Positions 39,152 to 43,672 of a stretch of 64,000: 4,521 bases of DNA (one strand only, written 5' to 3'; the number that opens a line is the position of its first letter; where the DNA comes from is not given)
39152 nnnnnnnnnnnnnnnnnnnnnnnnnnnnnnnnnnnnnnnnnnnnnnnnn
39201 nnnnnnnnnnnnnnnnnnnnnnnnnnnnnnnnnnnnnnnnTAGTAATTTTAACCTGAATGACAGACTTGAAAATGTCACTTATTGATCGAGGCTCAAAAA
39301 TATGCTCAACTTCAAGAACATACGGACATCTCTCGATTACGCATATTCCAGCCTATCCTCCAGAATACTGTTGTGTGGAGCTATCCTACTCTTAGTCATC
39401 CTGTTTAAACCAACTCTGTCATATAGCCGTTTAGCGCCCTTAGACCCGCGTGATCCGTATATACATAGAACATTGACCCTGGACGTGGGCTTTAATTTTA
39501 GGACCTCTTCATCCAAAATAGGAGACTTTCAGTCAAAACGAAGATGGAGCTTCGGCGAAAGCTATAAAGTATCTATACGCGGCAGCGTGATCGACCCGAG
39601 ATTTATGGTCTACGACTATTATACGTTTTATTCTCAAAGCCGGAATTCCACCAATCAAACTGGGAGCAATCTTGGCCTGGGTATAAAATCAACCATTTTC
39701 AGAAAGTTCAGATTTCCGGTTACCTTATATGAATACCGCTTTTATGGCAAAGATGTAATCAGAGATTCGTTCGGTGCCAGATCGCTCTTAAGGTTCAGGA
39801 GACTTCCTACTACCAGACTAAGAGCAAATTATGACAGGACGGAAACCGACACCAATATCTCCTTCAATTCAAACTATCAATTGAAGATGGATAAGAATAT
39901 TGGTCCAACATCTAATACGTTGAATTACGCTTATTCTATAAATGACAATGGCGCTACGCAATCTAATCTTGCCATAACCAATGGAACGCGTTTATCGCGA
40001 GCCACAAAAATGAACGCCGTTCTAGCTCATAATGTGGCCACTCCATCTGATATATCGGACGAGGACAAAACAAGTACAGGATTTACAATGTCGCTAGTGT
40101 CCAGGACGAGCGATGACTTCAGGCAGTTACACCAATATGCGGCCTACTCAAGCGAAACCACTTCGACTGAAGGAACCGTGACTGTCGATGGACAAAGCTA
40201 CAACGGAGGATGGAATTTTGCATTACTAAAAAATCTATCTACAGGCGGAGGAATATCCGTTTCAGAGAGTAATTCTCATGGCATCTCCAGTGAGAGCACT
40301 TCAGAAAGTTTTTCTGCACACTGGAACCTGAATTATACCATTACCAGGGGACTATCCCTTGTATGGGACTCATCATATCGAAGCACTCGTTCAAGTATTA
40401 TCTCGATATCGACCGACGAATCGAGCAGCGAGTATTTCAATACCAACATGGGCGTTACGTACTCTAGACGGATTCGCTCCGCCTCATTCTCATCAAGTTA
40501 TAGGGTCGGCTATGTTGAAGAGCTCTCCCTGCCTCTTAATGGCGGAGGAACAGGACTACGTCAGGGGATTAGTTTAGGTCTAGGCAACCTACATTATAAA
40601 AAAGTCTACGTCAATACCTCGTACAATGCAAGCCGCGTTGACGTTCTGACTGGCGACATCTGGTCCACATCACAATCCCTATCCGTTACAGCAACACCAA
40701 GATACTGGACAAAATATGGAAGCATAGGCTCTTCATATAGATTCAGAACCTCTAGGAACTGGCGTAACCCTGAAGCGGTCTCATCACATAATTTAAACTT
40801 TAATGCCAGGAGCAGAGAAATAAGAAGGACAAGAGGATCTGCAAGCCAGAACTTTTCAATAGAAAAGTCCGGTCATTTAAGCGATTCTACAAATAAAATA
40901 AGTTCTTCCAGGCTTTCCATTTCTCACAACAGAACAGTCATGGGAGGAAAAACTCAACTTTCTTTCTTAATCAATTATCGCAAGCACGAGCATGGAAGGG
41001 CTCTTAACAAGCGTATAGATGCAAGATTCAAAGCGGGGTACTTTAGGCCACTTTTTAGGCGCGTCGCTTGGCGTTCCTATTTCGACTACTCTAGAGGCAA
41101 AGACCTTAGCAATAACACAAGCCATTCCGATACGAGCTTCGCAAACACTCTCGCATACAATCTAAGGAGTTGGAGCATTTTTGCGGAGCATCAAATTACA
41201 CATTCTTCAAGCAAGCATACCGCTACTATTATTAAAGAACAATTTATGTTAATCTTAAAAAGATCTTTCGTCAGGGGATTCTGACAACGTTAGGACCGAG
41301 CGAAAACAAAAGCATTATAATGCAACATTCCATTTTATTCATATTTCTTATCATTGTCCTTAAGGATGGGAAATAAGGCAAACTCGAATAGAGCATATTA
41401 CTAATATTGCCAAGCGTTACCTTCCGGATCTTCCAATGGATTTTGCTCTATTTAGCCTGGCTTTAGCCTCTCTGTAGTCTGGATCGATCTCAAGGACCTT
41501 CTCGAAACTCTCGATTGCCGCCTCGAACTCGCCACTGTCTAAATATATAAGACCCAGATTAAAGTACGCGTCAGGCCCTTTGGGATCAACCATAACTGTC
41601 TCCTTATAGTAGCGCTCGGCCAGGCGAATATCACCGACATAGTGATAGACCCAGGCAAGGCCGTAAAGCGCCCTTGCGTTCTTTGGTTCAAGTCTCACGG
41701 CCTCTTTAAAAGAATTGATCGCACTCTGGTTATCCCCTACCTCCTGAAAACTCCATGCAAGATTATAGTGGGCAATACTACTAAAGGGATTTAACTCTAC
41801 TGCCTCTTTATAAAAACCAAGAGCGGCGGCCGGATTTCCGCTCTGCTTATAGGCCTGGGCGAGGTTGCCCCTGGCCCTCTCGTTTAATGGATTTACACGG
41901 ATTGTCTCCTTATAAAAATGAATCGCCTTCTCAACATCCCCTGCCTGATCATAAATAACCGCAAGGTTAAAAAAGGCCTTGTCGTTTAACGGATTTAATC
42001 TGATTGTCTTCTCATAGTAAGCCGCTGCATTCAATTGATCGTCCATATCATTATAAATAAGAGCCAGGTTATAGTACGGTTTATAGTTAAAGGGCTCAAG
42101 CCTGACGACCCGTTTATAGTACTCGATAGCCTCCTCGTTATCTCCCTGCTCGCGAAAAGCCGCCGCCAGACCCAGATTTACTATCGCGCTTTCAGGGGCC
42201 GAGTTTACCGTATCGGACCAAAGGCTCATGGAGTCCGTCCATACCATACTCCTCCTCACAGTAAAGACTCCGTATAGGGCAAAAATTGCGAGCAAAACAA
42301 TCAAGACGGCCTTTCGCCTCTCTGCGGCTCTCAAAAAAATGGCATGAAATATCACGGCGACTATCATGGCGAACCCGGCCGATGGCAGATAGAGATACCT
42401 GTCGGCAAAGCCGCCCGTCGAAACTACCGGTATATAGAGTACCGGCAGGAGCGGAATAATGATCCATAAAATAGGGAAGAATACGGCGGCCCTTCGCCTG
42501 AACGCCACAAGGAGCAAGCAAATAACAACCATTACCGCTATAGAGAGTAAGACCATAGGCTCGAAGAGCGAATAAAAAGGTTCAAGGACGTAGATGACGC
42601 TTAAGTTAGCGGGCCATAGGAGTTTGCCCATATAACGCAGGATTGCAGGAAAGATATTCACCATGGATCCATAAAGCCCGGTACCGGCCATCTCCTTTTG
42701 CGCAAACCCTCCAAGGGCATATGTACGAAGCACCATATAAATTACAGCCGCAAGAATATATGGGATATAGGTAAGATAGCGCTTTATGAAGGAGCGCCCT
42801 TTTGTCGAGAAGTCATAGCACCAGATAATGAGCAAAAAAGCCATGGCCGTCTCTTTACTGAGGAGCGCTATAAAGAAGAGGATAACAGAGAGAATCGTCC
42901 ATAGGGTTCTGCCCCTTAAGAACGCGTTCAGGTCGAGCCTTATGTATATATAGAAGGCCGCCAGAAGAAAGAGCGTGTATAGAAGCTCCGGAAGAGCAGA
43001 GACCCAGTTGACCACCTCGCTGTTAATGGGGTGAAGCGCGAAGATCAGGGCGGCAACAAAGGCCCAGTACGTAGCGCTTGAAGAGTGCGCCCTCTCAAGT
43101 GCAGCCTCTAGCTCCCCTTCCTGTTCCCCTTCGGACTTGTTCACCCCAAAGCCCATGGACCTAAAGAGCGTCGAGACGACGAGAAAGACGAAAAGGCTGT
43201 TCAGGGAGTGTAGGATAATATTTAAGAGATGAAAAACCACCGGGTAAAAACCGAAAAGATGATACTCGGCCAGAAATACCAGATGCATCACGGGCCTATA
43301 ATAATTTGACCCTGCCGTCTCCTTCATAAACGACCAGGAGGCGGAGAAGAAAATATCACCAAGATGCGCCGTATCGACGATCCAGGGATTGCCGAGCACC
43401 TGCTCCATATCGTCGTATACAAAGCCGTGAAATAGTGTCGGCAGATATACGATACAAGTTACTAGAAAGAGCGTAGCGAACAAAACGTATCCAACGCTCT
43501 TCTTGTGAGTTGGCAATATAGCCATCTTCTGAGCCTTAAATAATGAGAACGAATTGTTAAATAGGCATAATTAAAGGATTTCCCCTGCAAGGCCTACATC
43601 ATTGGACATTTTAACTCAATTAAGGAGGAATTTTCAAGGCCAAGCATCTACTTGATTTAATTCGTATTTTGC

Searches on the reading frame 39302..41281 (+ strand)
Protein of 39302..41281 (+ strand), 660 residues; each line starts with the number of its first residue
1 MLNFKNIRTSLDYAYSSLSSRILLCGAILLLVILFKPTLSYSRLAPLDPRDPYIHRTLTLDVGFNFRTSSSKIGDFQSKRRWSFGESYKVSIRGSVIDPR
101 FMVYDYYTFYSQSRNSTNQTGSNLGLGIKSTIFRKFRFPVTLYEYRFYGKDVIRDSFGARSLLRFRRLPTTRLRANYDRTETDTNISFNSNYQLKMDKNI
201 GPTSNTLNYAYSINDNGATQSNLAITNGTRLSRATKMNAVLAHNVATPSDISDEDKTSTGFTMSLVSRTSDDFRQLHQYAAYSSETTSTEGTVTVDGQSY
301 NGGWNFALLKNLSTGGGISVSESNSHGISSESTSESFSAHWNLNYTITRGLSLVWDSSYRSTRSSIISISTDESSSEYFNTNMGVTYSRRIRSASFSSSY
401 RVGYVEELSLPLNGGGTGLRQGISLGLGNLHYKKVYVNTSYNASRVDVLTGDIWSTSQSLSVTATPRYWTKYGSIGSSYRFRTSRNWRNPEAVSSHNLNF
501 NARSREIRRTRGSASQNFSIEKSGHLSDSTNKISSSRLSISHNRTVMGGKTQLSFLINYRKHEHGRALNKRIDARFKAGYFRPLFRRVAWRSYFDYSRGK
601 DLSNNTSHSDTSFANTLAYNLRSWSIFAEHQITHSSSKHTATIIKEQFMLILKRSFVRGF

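Call 13: search_protein_families(library=pfam, proteins=[window:39302-41281:+], max_evalue=0.001)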
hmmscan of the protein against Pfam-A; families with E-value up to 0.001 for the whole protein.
window:39302-41281:+ (660 aa): 0 families

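Call 65: find_homologous_proteins(query=window:39302-41281:+, max_evalue=0.00001)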
Query window:39302-41281:+ (660 aa): 3 proteins with E <= 0.00001 among 8000 candidates.
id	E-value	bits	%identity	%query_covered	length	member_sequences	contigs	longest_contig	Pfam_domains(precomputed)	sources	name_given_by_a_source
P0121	0.0e+0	1449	100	100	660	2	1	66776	-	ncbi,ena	-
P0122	8.5e-214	730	52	100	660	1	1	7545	-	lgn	-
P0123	3.5e-147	510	41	100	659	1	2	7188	-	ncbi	ncbi:MAG: hypothetical protein V3V95_05750 [Thermodesulfobacteriota bacterium]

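Call 66: find_encoding_contigs(protein=P0121, flank=1000, max_places=2)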
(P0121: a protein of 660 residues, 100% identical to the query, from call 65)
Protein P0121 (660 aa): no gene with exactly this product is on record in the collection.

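Call 78: predict_structure(alignment_id=A6)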
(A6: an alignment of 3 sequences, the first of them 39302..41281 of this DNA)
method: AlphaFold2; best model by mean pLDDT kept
length: 660 residues; sequences in the alignment: 3
mean_pLDDT: 47.2   pTM: 0.41
mean pLDDT of the five models: 47.2, 45.5, 42.1, 39.8, 26.4
residues with pLDDT >= 90: 0; 70-90: 137; 50-70: 139; < 50: 384
segments of 3 or more residues with pLDDT < 50: 1-26, 29-102, 133-167, 250-252, 310-533, 535-541, 563-567, 657-660
pLDDT, mean of each block of 10 residues (from residue 1): 34 40 45 38 33 36 33 31 30 38 61 70 65 40 34 29 41 66 62 69 74 72 78 75 71 64 73 66 66 55 51 31 25 25 30 40 43 37 33 34 27 24 22 21 21 22 22 24 25 23 25 30 32 47 53 65 52 75 64 82 74 78 70 74 74 50
secondary structure, 60 per line:
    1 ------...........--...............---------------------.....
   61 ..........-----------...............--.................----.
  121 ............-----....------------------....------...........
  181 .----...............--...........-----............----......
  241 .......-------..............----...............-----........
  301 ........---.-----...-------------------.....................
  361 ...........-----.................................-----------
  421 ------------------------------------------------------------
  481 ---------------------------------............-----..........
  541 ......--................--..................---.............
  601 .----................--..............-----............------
elements in order (helices of 4 or more, strands of 3 or more residues): H7-17 H20-34 E56-70 E82-96 E102-115 E120-132 E138-141 E160-163 E170-181 E186-200 E203-213 E219-230 E235-247 E255-268 E273-287 E293-308 E318-320 E340-371 E377-409 E514-525 E531-546 E549-564 E567-584 E588-601 E606-621 E624-637 E643-654

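Call 89: search_protein_families(library=ncbifam, proteins=[window:39302-41281:+], max_evalue=0.0001)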
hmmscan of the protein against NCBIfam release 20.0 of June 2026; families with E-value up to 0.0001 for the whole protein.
window:39302-41281:+ (660 aa): 0 families

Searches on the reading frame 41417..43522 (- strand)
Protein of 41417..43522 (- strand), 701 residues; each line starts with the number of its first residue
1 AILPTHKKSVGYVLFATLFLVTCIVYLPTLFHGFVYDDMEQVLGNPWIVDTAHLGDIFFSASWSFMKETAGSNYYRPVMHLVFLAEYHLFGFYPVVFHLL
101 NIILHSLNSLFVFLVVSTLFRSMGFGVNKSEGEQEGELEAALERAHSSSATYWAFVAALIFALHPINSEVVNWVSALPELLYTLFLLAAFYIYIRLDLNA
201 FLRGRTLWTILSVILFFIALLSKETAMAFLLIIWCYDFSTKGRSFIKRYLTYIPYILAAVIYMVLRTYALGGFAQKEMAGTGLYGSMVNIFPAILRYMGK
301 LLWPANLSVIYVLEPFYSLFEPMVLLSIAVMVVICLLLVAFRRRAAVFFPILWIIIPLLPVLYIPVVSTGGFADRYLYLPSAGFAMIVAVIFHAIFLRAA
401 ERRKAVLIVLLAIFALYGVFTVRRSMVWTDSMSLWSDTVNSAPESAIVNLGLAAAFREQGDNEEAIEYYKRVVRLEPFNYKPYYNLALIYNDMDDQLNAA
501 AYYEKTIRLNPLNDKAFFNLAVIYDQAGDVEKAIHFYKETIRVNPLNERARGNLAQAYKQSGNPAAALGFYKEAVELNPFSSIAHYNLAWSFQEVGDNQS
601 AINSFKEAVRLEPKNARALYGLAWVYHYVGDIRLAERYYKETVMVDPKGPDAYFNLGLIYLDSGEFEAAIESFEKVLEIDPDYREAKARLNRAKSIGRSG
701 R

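Call 63: search_protein_families(library=pfam, proteins=[window:41417-43522:-], max_evalue=0.00001)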
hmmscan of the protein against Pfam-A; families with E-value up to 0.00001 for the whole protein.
window:41417-43522:- (701 aa): 22 families
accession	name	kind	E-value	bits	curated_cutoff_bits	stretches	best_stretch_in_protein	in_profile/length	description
PF00515.34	TPR_1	-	2.4e-51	170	27.8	2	650-683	1-34/34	Tetratricopeptide repeat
PF13181.12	TPR_8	-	1.7e-44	146.6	25.7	1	651-683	2-34/34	Tetratricopeptide repeat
PF07719.23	TPR_2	-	4.3e-43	142.3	27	1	650-683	1-34/34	Tetratricopeptide repeat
PF13431.12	TPR_17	-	1.7e-37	125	24.4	1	502-534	1-33/34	Tetratricopeptide repeat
PF13432.12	TPR_16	-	3.7e-35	120.4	32.7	2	629-683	10-64/65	Tetratricopeptide repeat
PF13414.12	TPR_11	-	5.4e-33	112.9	26.8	1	455-490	3-38/42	TPR repeat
PF13176.12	TPR_7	-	5.1e-32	107.7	27.9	0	652-685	1-34/36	Tetratricopeptide repeat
PF13424.12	TPR_12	-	1.2e-30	106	30.1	0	483-543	6-74/77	Tetratricopeptide repeat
PF14559.12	TPR_19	-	2.2e-28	98.8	25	2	526-581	3-58/68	Tetratricopeptide repeat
PF13428.12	TPR_14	-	6.1e-24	82.5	23.5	0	650-690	1-41/44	Tetratricopeptide repeat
PF13174.12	TPR_6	-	1e-22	79.6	26.3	0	651-682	1-32/33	Tetratricopeptide repeat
PF13371.12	TPR_9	-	2e-16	60.2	35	1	630-687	9-66/73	Tetratricopeptide repeat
PF13374.12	TPR_10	-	7.1e-14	51.7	27.5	0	550-577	4-31/42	Tetratricopeptide repeat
PF23914.1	TPR_CcmH_CycH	-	7.7e-14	52.3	42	1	595-679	63-150/158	Cytochrome c-type biogenesis protein H TPR domain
PF24575.1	TPR_Slam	-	2.7e-11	44.3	35.2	0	444-500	45-100/104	Surface lipoprotein assembly modifier, N-terminal TPR repeats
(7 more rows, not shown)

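Call 89: search_protein_families(library=ncbifam, proteins=[window:41417-43522:-], max_evalue=0.0001)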
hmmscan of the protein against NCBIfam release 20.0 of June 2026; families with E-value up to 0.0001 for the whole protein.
window:41417-43522:- (701 aa): 32 families (the best 25 are shown)
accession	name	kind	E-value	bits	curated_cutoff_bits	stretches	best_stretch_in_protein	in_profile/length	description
NF040959.1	MamA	equivalog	1.8e-32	112.4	200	2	553-683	42-172/204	magnetosome protein MamA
TIGR02917.1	PEP_TPR_lipo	equivalog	7.5e-31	106.8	312.2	1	440-647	459-666/899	XrtA/PEP-CTERM system TPR-repeat protein PrsT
TIGR02521.1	type_IV_pilW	equivalog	1.7e-28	99.7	154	3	584-657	33-106/234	type IV pilus biogenesis/stability protein PilW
NF033758.1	gliding_GltE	equivalog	5e-25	88.3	225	2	516-692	88-264/411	adventurous gliding motility TPR repeat lipoprotein GltE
TIGR02552.1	LcrH_SycD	equivalog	9.8e-24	83.6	104.8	2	586-695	22-131/136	SycD/LcrH family type III secretion system chaperone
NF002725.1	PRK02603.1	equivalog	1.8e-23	83.4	143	2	456-528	45-120/173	photosystem I assembly protein Ycf3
NF033762.1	social_mot_Tgl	equivalog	1.8e-20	73.3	225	2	582-678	31-128/252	social motility TPR repeat lipoprotein Tgl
NF047558.1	TPR_END_plus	domain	8.2e-20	70.5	32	0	652-685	1-34/56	TPR end-of-group domain-containing protein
NF047507.1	TPR_BatC_Lepto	exception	2.2e-18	66.5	175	1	651-690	97-136/214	TPR repeat-containing protein BatC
TIGR03939.1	PGA_TPR_OMP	equivalog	4e-18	65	366.65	2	521-692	26-196/800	poly-beta-1,6 N-acetyl-D-glucosamine export porin PgaA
NF033920.0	C39_PA2778_fam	equivalog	4e-17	62.5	150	1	428-511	172-255/255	PA2778 family cysteine peptidase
NF053607.1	CHU_0125_OmpA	equivalog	5.1e-14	51.7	620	1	595-680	32-117/639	CHU_0125 family OmpA-like outer membrane integrity protein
NF008391.2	PRK11189.1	equivalog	2e-12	47.2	250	1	614-693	63-140/297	lipoprotein NlpI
NF047371.1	FlcA_CTERM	equivalog_domain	2.9e-12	45.8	300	0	484-576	442-535/646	periplasmic flagellar collar protein FlcA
NF040561.1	PrimPol_Msp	equivalog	1.9e-10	39.9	200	0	458-562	3-99/515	CRISPR-associated primase-polymerase type A1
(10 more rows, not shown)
